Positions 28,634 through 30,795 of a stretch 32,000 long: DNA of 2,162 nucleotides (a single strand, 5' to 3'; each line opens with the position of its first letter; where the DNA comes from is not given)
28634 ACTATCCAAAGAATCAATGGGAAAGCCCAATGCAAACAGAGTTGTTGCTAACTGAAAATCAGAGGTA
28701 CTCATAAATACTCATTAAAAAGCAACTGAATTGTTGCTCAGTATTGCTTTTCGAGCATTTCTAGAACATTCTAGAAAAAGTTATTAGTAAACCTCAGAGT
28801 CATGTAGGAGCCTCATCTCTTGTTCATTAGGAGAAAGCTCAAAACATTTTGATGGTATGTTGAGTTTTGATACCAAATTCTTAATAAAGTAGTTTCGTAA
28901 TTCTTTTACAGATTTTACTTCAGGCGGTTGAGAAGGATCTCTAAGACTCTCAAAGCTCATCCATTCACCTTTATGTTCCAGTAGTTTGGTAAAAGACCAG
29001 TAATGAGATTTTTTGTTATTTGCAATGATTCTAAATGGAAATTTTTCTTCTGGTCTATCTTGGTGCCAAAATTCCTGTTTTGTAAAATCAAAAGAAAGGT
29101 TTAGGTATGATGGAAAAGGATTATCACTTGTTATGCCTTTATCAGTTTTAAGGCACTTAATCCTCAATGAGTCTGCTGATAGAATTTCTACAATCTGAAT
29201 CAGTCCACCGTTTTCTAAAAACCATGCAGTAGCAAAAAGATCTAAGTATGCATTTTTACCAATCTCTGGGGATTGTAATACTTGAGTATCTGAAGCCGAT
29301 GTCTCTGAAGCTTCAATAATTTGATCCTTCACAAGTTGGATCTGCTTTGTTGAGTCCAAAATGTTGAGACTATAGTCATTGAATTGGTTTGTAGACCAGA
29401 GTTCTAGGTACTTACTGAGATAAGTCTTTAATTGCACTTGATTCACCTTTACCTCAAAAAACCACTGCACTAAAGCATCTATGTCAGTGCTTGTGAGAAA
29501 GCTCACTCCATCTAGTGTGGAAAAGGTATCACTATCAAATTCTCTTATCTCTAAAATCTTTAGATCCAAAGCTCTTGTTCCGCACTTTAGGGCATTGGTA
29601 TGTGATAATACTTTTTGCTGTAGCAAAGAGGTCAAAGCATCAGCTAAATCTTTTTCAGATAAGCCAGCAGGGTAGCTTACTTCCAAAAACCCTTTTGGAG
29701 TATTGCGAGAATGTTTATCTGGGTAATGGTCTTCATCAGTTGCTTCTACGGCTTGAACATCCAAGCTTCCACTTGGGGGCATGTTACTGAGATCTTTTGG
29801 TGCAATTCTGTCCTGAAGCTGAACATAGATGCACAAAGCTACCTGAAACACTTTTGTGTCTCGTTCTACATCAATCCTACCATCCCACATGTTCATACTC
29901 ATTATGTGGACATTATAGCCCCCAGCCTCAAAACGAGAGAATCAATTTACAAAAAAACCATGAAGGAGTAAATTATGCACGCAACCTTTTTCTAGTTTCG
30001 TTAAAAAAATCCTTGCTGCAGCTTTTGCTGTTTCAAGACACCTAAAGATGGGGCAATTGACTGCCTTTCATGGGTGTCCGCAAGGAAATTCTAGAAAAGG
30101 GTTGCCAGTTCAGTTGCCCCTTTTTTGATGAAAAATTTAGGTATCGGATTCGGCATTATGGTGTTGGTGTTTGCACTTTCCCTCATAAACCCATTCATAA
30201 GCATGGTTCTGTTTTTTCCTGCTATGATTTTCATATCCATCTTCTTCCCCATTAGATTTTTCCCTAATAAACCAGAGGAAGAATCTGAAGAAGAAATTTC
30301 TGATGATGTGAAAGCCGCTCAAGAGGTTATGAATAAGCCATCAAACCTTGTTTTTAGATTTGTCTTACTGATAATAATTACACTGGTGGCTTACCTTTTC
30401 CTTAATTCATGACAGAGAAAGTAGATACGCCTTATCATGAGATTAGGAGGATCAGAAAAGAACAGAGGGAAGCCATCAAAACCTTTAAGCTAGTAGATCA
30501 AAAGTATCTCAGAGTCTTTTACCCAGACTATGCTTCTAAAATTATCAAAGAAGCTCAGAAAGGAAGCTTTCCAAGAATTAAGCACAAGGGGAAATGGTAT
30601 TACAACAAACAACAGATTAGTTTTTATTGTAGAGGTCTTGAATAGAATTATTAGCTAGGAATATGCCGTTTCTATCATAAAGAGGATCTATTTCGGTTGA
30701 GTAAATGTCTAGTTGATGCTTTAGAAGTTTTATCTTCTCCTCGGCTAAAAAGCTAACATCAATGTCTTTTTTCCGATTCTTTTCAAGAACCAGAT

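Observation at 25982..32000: Integrated element at tRNA-Arg(UCG) with almost entirely uncharacterised cargo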

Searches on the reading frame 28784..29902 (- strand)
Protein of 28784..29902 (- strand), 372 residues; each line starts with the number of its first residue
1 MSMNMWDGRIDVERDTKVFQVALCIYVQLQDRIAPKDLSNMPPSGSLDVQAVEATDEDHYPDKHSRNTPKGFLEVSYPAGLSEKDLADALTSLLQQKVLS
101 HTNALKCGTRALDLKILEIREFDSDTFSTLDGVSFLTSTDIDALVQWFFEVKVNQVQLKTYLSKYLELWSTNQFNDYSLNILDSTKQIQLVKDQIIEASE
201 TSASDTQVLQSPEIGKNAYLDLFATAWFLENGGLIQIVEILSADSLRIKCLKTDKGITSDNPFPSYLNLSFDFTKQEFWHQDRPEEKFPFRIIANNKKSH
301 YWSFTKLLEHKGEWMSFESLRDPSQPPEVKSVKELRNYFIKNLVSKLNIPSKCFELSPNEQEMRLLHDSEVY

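Call 5: search_protein_families(library=pfam, proteins=[window:28784-29902:-], max_evalue=0.1)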
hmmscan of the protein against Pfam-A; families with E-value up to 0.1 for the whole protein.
window:28784-29902:- (372 aa): 0 families

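Call 8: find_encoding_contigs(protein=window:28784-29902:-, flank=10000, max_places=10)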
Protein window:28784-29902:- (372 aa): no gene with exactly this product is on record in the collection.

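Call 37: search_protein_families(library=phrogs, proteins=[window:28784-29902:-], max_evalue=0.01)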
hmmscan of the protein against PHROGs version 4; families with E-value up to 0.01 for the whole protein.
window:28784-29902:- (372 aa): 0 families

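Call 38: search_protein_families(library=padloc, proteins=[window:28784-29902:-], max_evalue=0.01)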
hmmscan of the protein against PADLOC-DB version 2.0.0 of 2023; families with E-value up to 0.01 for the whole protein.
window:28784-29902:- (372 aa): 0 families

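Call 56: find_homologous_proteins(query=window:28784-29902:-, max_evalue=0.001)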
Query window:28784-29902:- (372 aa): 1 proteins with E <= 0.001 among 2325 candidates.
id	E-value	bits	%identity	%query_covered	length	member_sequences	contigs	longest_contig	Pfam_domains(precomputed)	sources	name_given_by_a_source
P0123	8.9e-245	829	100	99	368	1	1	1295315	-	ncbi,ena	-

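Call 57: find_encoding_contigs(protein=P0123, flank=10000, max_places=3)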
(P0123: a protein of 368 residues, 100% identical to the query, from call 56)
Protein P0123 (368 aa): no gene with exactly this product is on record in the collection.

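Call 65: search_protein_representatives(protein=window:28784-29902:-)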
Query: 372 residues. Proteins with E-value up to 0.001 (for the whole library): 6; up to 1e-10: 3; up to 1e-30: 1. The best 6 are listed.
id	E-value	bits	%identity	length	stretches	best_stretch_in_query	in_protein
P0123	2.8e-245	829.1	100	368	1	5-372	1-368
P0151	1.8e-23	99.5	48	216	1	265-367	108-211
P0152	1.2e-16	77.1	39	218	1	263-371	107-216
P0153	2.7e-09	52.9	35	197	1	196-351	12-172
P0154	4.1e-05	39.1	39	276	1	260-352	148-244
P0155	8.9e-04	34.7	26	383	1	80-239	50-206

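Call 68: search_protein_families(library=pfam, proteins=[P0151, P0152, P0153, P0154], max_evalue=0.1)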
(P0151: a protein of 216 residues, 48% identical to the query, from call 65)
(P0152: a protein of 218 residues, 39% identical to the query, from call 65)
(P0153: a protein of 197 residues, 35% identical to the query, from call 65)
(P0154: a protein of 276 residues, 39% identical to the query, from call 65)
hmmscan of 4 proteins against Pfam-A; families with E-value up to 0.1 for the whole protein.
P0151 (216 aa): 0 families

P0152 (218 aa): 2 families
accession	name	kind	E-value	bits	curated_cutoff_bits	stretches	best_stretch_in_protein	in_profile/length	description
PF23583.2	EF_HAND_2_PLCG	-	0.024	15.4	27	1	75-117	19-59/71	PLCG EF-hand motif 2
PF03370.18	CBM_21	-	0.073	13.7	28.9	0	67-130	45-109/113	Carbohydrate/starch-binding module (family 21)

P0153 (197 aa): 0 families

P0154 (276 aa): 2 families
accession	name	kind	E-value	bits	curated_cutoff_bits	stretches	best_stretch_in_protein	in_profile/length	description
PF02002.24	TFIIE_alpha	-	0.0056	17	22.9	1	62-119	34-85/105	TFIIE alpha subunit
PF24735.1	DUF7686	-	0.095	13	24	0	175-219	5-51/73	Domain of unknown function (DUF7686)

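Call 76: predict_structure(alignment_id=A5)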
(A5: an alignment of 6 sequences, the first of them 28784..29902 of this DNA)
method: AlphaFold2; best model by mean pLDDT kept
length: 372 residues; sequences in the alignment: 6
mean_pLDDT: 50.1   pTM: 0.33
mean pLDDT of the five models: 50.1, 49.9, 47.5, 45.6, 45.1
residues with pLDDT >= 90: 27; 70-90: 71; 50-70: 54; < 50: 220
segments of 3 or more residues with pLDDT < 50: 1-153, 160-184, 211-218, 233-237, 239-261
pLDDT, mean of each block of 10 residues (from residue 1): 29 37 36 32 26 25 28 26 35 33 24 23 27 26 36 49 42 35 48 56 51 44 52 48 36 30 80 85 84 55 86 91 76 91 84 92 88 75
secondary structure, 60 per line:
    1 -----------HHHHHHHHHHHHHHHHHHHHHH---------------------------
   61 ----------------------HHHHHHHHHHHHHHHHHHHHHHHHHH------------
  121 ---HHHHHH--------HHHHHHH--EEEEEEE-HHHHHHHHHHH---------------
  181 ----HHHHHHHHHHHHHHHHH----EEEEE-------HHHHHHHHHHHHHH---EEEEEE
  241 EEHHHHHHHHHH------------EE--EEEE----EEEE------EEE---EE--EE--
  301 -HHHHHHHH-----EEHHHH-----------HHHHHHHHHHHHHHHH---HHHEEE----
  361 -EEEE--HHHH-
elements in order: H12-33 H83-108 H124-129 H138-144 E147-153 H155-165 H185-201 E206-210 H218-231 E235-242 H243-252 E269-272 E277-280 E287-289 H302-309 H317-320 H332-347 E354-356 E362-365 H368-371

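Call 78: fold_search(model_id=the predicted structure, library=pdb)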
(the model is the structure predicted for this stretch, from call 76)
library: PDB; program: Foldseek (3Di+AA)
matches with E <= 10: 120; with E <= 0.001: 0
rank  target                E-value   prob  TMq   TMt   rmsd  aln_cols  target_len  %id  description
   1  8b4e_A                3.1e-02  0.99  0.20  0.58   4.0       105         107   16  ToxR bacterial transcriptional regulator bound to 25 bp toxT promoter DNA (released 2023-08-09)
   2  4kfc_B                3.1e-02  0.97  0.20  0.31  11.1       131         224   11  Crystal structure of a hyperactive mutant of response regulator KdpE complexed to its promoter DNA (released 2014-02-19)
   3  1odd                  3.5e-02  0.98  0.19  0.58   5.6       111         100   11  OMPR C-TERMINAL DOMAIN (OMPR-C) FROM ESCHERICHIA COLI (released 1997-05-15)
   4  1ys6_A                3.5e-02  0.96  0.19  0.30  13.7       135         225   14  Crystal structure of the response regulatory protein PrrA from Mycobacterium Tuberculosis (released 2006-02-07)
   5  8b4b_Y                5.4e-02  0.99  0.20  0.59   4.4       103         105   16  ToxR bacterial transcriptional regulator bound to 19 bp ompU promoter DNA (released 2023-08-09)
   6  8b4b_X                7.0e-02  0.99  0.20  0.61   3.8       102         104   16  ToxR bacterial transcriptional regulator bound to 19 bp ompU promoter DNA (released 2023-08-09)
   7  6is4                  8.4e-02  0.84  0.15  0.43   8.3        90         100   16  Crystal Structure of Staphylococcus aureus response regulator ArlR DNA binding domain (released 2019-10-30)
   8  6iju                  8.9e-02  0.75  0.14  0.43   8.3        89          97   18  The DNA binding domain of a response regulator ArlR from Staphylococcus aureus (released 2019-10-16)
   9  7nmb_MODEL_1_A        1.0e-01  0.90  0.19  0.49   4.5       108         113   17  cytoplasmic domain of Vibrio cholerae ToxR (released 2021-10-20)
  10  1gxp_E                1.1e-01  0.97  0.20  0.62   4.3       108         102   14  PhoB effector domain in complex with pho box DNA. (released 2002-04-29)
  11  8b4c_D                1.1e-01  0.97  0.20  0.59   3.7       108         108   17  ToxR bacterial transcriptional regulator bound to 20 bp toxT promoter DNA (released 2023-08-09)
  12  6lxn_A                1.1e-01  0.96  0.21  0.59   4.0       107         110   12  Crystal structure of C-terminal DNA-binding domain of Escherichia coli OmpR in complex with F1-DNA (released 2020-12-23)
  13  3zq7                  1.2e-01  0.96  0.21  0.63   4.2       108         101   14  The Structure of DNA-binding domain of response regulator from Escherichia coli K-12 (released 2012-03-21)
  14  1gxq                  1.2e-01  0.93  0.21  0.61   5.1       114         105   12  Crystal structure of the PhoB effector domain (released 2002-04-29)
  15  2d1v                  1.5e-01  0.89  0.20  0.57   4.6       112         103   12  Crystal structure of DNA-binding domain of Bacillus subtilis YycF (released 2006-09-12)
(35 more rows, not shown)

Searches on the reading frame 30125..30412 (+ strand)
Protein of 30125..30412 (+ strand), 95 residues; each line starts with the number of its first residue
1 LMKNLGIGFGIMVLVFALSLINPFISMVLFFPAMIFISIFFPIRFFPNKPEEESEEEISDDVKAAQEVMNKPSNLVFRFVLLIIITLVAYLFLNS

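Call 5: search_protein_families(library=pfam, proteins=[window:30125-30412:+], max_evalue=0.1)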
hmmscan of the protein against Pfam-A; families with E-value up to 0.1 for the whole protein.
window:30125-30412:+ (95 aa): 1 family
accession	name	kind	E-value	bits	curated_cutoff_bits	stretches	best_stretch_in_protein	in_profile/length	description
PF13967.11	RSN1_TM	-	0.019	15.1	27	1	26-93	85-153/156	Late exocytosis, associated with Golgi transport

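Call 37: search_protein_families(library=phrogs, proteins=[window:30125-30412:+], max_evalue=0.01)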
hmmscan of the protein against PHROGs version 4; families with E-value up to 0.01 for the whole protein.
window:30125-30412:+ (95 aa): 0 families

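Call 38: search_protein_families(library=padloc, proteins=[window:30125-30412:+], max_evalue=0.01)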
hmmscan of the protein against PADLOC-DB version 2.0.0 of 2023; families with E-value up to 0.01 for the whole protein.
window:30125-30412:+ (95 aa): 0 families

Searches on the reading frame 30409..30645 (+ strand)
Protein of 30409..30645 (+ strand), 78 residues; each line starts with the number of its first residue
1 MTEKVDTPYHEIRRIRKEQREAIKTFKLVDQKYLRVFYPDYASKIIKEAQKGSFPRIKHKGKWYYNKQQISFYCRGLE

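Call 5: search_protein_families(library=pfam, proteins=[window:30409-30645:+], max_evalue=0.1)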
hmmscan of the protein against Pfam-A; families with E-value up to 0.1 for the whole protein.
window:30409-30645:+ (78 aa): 1 family
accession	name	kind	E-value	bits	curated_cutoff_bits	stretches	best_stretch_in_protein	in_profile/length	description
PF17162.9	DUF5118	-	0.087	13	27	0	41-65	4-30/50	Domain of unknown function (DUF5118)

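Call 37: search_protein_families(library=phrogs, proteins=[window:30409-30645:+], max_evalue=0.01)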
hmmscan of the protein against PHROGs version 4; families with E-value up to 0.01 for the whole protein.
window:30409-30645:+ (78 aa): 0 families

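Call 38: search_protein_families(library=padloc, proteins=[window:30409-30645:+], max_evalue=0.01)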
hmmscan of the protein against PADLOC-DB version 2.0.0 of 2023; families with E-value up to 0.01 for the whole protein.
window:30409-30645:+ (78 aa): 0 families

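Call 84: search_solved_structures(query=window:30409-30645:+, max_evalue=10)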
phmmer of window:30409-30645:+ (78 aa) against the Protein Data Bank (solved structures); distinct sequences matched with E-value up to 10: 2.
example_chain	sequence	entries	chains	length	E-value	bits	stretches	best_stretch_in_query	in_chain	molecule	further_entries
7unh_A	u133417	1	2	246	3.5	11.6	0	12-32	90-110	SP2 designed chlorophyll dimer protein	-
7uni_A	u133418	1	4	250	3.7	11.5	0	12-32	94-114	SP2-ZnPPaM designed chlorophyll dimer protein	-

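Call 88: predict_structure(protein=window:30409-30645:+)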
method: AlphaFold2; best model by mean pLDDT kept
length: 78 residues; sequences in the alignment: 1
mean_pLDDT: 74.2   pTM: 0.47
mean pLDDT of the five models: 74.2, 69.4, 52.1, 45.9, 43.5
residues with pLDDT >= 90: 0; 70-90: 49; 50-70: 28; < 50: 1
segments of 3 or more residues with pLDDT < 50: none
pLDDT, mean of each block of 10 residues (from residue 1): 59 64 66 85 84 79 82 75
secondary structure, 60 per line:
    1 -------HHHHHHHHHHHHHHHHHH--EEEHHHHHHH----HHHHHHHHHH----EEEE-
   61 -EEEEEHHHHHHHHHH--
elements in order: H8-25 E28-30 H31-37 H42-51 E56-59 E62-66 H67-76

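Call 90: fold_search(model_id=the predicted structure, library=pdb)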
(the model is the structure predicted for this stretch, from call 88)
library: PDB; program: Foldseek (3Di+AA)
matches with E <= 10: 265; with E <= 0.001: 0
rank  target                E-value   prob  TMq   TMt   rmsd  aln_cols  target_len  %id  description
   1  6ama_P                1.8e-01  0.98  0.50  0.67   2.4        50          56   14  Structure of S. coelicolor/S. venezuelae BldC-smeA-ssfA complex to 3.09 Angstrom (released 2018-03-28)
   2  6amk_B                3.1e-01  0.96  0.51  0.72   2.4        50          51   14  Structure of Streptomyces venezuelae BldC-whiI opt complex (released 2018-03-28)
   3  6amk_A                3.6e-01  0.93  0.50  0.69   2.6        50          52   14  Structure of Streptomyces venezuelae BldC-whiI opt complex (released 2018-03-28)
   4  6ama_B                3.6e-01  0.93  0.51  0.68   3.1        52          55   13  Structure of S. coelicolor/S. venezuelae BldC-smeA-ssfA complex to 3.09 Angstrom (released 2018-03-28)
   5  6ama_Y                3.8e-01  0.94  0.51  0.66   2.4        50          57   14  Structure of S. coelicolor/S. venezuelae BldC-smeA-ssfA complex to 3.09 Angstrom (released 2018-03-28)
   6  6ama_A                4.1e-01  0.93  0.51  0.69   3.1        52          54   13  Structure of S. coelicolor/S. venezuelae BldC-smeA-ssfA complex to 3.09 Angstrom (released 2018-03-28)
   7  6ama_H                5.0e-01  0.92  0.51  0.68   2.4        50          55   14  Structure of S. coelicolor/S. venezuelae BldC-smeA-ssfA complex to 3.09 Angstrom (released 2018-03-28)
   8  8oj0_C                7.5e-01  0.16  0.31  0.25  15.4        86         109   15  60S ribosomal subunit bound to the E3-UFM1 complex - state 2 (native) (released 2024-02-21)
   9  8c3t                  8.0e-01  0.72  0.48  0.62   2.9        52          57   21  Structure of the GIsul2 transposon excisionase (released 2024-01-10)
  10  8b9x_B                8.0e-01  0.21  0.30  0.12  10.7        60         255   20  Chimeric protein of human UFM1 E3 ligase, UFL1, and DDRGK1 (released 2023-10-25)
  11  8b9x_A                8.0e-01  0.21  0.30  0.13  10.7        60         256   20  Chimeric protein of human UFM1 E3 ligase, UFL1, and DDRGK1 (released 2023-10-25)
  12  6j0e_B                1.2e+00  0.15  0.35  0.24  10.5        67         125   15  Structures of two ArsR As(III)-responsive repressors: implications for the mechanism of derepression (released 2019-07-03)
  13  6r7f_H                1.4e+00  0.12  0.35  0.19  19.8        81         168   12  Structural basis of Cullin-2 RING E3 ligase regulation by the COP9 signalosome (released 2019-08-28)
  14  6ghb_D                1.4e+00  0.18  0.32  0.12   4.7        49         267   24  Crystal structure of Spx in complex with YjbH (oxidized) (released 2019-04-24)
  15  4lhf                  1.6e+00  0.30  0.41  0.40   4.2        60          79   12  Crystal structure of a DNA binding protein from phage P2 (released 2014-03-05)
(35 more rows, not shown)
